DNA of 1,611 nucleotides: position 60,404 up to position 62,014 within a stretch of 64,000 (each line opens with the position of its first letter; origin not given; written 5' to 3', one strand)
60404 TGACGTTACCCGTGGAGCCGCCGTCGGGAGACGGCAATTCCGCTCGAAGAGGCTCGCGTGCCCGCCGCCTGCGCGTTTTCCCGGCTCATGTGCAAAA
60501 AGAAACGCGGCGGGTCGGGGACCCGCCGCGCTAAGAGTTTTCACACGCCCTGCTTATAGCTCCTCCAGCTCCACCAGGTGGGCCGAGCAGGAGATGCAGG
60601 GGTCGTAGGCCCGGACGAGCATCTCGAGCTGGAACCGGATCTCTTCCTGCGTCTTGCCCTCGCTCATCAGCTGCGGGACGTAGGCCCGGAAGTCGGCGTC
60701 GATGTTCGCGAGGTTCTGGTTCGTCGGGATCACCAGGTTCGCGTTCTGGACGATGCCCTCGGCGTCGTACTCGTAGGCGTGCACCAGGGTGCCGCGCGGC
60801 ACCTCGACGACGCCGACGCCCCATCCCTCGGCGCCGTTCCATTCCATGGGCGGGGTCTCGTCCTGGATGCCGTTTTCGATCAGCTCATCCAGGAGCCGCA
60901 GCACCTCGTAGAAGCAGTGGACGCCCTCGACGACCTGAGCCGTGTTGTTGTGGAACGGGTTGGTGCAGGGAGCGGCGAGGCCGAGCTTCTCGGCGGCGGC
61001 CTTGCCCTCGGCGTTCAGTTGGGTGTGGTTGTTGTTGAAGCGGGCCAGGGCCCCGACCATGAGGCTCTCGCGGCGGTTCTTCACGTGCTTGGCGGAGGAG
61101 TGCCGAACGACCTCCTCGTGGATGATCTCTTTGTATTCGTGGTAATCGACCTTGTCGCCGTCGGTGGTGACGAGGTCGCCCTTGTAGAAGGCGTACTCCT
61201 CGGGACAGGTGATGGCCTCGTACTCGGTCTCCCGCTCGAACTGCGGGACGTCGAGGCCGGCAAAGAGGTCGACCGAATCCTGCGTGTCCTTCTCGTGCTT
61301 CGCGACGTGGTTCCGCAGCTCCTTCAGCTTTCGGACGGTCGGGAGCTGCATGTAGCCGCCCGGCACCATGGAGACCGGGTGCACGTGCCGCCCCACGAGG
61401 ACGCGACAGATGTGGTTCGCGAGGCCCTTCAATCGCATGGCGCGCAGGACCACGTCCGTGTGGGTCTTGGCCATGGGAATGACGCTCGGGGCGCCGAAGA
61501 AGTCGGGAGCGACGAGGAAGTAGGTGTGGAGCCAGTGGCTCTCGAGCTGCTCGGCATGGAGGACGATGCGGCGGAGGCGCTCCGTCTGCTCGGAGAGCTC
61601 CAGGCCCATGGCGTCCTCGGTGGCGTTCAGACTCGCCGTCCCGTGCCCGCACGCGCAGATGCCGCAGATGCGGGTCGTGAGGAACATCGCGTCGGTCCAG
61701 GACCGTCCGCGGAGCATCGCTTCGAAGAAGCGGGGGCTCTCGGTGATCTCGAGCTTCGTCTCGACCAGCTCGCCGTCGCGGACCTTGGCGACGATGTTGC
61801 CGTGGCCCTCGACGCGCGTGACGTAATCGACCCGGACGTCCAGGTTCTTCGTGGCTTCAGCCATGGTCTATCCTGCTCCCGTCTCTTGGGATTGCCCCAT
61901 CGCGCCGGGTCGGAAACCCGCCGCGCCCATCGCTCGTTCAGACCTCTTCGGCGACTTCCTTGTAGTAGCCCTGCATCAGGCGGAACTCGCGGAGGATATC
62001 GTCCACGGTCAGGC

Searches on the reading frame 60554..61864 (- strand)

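Call 62: search_protein_families(library=pfam, proteins=[window:60554-61864:-], max_evalue=0.00001)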
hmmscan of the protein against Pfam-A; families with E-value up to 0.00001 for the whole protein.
window:60554-61864:- (436 aa): 1 family
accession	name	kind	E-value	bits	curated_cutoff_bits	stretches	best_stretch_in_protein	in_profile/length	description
PF00374.24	NiFeSe_Hases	-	4.2e-33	115.5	25.8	2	45-129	1-85/508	Nickel-dependent hydrogenase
